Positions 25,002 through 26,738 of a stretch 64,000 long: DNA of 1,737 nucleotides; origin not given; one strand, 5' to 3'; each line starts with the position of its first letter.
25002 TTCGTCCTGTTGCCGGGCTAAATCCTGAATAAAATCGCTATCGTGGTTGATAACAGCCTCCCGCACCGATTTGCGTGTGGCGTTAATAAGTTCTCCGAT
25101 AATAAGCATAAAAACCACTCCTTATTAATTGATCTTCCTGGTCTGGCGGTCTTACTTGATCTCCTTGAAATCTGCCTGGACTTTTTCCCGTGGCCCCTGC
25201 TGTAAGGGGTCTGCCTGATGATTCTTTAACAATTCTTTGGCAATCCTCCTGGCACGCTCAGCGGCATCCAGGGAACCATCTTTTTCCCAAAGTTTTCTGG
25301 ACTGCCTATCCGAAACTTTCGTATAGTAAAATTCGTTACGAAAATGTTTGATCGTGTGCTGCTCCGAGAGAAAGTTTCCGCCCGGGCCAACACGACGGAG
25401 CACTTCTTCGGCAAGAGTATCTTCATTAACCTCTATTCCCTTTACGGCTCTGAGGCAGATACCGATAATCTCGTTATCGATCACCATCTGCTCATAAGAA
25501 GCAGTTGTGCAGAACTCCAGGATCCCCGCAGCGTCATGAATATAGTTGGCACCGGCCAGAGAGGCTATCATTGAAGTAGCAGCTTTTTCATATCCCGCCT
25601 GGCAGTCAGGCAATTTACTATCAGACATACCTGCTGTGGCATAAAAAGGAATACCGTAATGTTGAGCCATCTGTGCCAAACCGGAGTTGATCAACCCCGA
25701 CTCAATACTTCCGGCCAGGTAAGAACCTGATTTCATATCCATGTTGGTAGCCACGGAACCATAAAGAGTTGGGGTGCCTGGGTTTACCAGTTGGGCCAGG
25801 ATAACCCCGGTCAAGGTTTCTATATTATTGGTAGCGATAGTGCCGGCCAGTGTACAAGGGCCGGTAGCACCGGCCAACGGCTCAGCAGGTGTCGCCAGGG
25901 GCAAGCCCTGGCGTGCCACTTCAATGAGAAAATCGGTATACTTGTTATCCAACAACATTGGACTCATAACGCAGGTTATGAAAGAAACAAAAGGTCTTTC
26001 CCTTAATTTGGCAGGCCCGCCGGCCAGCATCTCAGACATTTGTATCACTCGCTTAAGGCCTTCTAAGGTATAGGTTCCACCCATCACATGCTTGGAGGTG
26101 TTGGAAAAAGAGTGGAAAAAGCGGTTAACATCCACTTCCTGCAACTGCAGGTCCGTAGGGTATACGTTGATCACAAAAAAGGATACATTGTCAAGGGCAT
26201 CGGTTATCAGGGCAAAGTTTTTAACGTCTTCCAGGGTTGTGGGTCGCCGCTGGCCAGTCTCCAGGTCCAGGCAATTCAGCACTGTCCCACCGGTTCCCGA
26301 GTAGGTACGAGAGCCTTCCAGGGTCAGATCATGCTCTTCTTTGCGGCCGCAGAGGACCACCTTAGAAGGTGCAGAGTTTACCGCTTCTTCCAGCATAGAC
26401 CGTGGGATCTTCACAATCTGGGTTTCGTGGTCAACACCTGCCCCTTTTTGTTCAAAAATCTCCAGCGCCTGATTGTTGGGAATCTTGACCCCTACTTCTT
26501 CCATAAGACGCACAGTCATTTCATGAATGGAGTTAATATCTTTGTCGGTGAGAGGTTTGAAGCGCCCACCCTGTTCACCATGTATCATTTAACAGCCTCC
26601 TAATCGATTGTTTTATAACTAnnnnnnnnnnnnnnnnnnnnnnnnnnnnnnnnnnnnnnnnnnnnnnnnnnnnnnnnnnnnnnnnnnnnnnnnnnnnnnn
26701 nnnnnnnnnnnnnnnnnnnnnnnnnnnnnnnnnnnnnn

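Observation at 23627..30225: Six-gene corrinoid methyltransferase operon with two non-Pyl MttB paralogues and an embedded EgtD-like SAM methyltransferase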

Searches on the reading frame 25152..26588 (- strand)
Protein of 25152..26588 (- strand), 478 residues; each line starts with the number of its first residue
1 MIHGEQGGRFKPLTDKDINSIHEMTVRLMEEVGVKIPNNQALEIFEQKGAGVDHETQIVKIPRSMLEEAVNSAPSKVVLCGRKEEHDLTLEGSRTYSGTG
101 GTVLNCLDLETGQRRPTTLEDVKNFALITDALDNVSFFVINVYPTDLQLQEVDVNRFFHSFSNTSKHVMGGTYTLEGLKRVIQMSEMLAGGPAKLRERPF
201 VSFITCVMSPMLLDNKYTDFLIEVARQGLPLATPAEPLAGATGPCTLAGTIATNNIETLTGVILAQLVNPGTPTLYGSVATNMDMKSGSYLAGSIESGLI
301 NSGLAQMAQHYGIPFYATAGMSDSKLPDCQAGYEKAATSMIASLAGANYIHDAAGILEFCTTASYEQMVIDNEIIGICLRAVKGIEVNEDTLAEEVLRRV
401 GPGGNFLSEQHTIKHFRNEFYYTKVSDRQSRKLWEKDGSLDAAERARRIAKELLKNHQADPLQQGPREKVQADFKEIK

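Call 4: search_protein_families(library=pfam, proteins=[window:25152-26588:-], max_evalue=0.01)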
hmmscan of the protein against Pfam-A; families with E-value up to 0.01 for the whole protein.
window:25152-26588:- (478 aa): 1 family
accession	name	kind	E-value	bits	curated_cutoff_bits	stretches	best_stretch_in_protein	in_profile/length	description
PF06253.16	MTTB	-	8.1e-116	387.4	25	1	9-473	30-490/500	Trimethylamine methyltransferase (MTTB)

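Call 5: search_protein_families(library=ncbifam, proteins=[window:25152-26588:-], max_evalue=0.01)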
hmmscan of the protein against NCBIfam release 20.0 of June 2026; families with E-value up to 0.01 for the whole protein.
window:25152-26588:- (478 aa): 1 family
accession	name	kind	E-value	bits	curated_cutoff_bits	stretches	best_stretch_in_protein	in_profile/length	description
TIGR02369.2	trimeth_pyl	equivalog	6.4e-150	499.7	525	1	10-471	3-462/469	[trimethylamine--corrinoid protein] Co-methyltransferase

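Call 22: search_solved_structures(query=window:25152-26588:-, max_evalue=0.001)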
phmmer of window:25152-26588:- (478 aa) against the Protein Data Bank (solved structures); distinct sequences matched with E-value up to 0.001: 6.
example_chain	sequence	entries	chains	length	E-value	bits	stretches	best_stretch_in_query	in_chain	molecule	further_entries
9yce_A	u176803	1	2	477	1.3e-84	287.5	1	10-471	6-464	Glycine betaine methyltransferase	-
2qne_A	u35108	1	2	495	1.4e-84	287.4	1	9-471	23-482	Putative methyltransferase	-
7xcl_A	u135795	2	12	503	7.8e-78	265.1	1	12-465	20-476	Trimethylamine methyltransferase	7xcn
7xcm_A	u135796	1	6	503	8.7e-78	265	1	12-465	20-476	Trimethylamine methyltransferase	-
4yyc_A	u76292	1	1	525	9.3e-57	195.7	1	13-464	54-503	Putative trimethylamine methyltransferase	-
9l08_A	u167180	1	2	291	5.1e-07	31.7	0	10-66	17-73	Covalently Connected Cytochrome c555 trimer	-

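Call 32: search_solved_structures(query=window:25152-26588:-, max_evalue=1e-50, show_alignments=3)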
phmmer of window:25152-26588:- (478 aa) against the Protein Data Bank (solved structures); distinct sequences matched with E-value up to 1e-50: 5.
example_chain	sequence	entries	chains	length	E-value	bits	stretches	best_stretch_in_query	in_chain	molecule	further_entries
9yce_A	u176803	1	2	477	1.3e-84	287.5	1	10-471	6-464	Glycine betaine methyltransferase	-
2qne_A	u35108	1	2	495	1.4e-84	287.4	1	9-471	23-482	Putative methyltransferase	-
7xcl_A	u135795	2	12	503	7.8e-78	265.1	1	12-465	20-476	Trimethylamine methyltransferase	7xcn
7xcm_A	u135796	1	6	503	8.7e-78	265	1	12-465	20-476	Trimethylamine methyltransferase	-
4yyc_A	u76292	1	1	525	9.3e-57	195.7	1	13-464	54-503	Putative trimethylamine methyltransferase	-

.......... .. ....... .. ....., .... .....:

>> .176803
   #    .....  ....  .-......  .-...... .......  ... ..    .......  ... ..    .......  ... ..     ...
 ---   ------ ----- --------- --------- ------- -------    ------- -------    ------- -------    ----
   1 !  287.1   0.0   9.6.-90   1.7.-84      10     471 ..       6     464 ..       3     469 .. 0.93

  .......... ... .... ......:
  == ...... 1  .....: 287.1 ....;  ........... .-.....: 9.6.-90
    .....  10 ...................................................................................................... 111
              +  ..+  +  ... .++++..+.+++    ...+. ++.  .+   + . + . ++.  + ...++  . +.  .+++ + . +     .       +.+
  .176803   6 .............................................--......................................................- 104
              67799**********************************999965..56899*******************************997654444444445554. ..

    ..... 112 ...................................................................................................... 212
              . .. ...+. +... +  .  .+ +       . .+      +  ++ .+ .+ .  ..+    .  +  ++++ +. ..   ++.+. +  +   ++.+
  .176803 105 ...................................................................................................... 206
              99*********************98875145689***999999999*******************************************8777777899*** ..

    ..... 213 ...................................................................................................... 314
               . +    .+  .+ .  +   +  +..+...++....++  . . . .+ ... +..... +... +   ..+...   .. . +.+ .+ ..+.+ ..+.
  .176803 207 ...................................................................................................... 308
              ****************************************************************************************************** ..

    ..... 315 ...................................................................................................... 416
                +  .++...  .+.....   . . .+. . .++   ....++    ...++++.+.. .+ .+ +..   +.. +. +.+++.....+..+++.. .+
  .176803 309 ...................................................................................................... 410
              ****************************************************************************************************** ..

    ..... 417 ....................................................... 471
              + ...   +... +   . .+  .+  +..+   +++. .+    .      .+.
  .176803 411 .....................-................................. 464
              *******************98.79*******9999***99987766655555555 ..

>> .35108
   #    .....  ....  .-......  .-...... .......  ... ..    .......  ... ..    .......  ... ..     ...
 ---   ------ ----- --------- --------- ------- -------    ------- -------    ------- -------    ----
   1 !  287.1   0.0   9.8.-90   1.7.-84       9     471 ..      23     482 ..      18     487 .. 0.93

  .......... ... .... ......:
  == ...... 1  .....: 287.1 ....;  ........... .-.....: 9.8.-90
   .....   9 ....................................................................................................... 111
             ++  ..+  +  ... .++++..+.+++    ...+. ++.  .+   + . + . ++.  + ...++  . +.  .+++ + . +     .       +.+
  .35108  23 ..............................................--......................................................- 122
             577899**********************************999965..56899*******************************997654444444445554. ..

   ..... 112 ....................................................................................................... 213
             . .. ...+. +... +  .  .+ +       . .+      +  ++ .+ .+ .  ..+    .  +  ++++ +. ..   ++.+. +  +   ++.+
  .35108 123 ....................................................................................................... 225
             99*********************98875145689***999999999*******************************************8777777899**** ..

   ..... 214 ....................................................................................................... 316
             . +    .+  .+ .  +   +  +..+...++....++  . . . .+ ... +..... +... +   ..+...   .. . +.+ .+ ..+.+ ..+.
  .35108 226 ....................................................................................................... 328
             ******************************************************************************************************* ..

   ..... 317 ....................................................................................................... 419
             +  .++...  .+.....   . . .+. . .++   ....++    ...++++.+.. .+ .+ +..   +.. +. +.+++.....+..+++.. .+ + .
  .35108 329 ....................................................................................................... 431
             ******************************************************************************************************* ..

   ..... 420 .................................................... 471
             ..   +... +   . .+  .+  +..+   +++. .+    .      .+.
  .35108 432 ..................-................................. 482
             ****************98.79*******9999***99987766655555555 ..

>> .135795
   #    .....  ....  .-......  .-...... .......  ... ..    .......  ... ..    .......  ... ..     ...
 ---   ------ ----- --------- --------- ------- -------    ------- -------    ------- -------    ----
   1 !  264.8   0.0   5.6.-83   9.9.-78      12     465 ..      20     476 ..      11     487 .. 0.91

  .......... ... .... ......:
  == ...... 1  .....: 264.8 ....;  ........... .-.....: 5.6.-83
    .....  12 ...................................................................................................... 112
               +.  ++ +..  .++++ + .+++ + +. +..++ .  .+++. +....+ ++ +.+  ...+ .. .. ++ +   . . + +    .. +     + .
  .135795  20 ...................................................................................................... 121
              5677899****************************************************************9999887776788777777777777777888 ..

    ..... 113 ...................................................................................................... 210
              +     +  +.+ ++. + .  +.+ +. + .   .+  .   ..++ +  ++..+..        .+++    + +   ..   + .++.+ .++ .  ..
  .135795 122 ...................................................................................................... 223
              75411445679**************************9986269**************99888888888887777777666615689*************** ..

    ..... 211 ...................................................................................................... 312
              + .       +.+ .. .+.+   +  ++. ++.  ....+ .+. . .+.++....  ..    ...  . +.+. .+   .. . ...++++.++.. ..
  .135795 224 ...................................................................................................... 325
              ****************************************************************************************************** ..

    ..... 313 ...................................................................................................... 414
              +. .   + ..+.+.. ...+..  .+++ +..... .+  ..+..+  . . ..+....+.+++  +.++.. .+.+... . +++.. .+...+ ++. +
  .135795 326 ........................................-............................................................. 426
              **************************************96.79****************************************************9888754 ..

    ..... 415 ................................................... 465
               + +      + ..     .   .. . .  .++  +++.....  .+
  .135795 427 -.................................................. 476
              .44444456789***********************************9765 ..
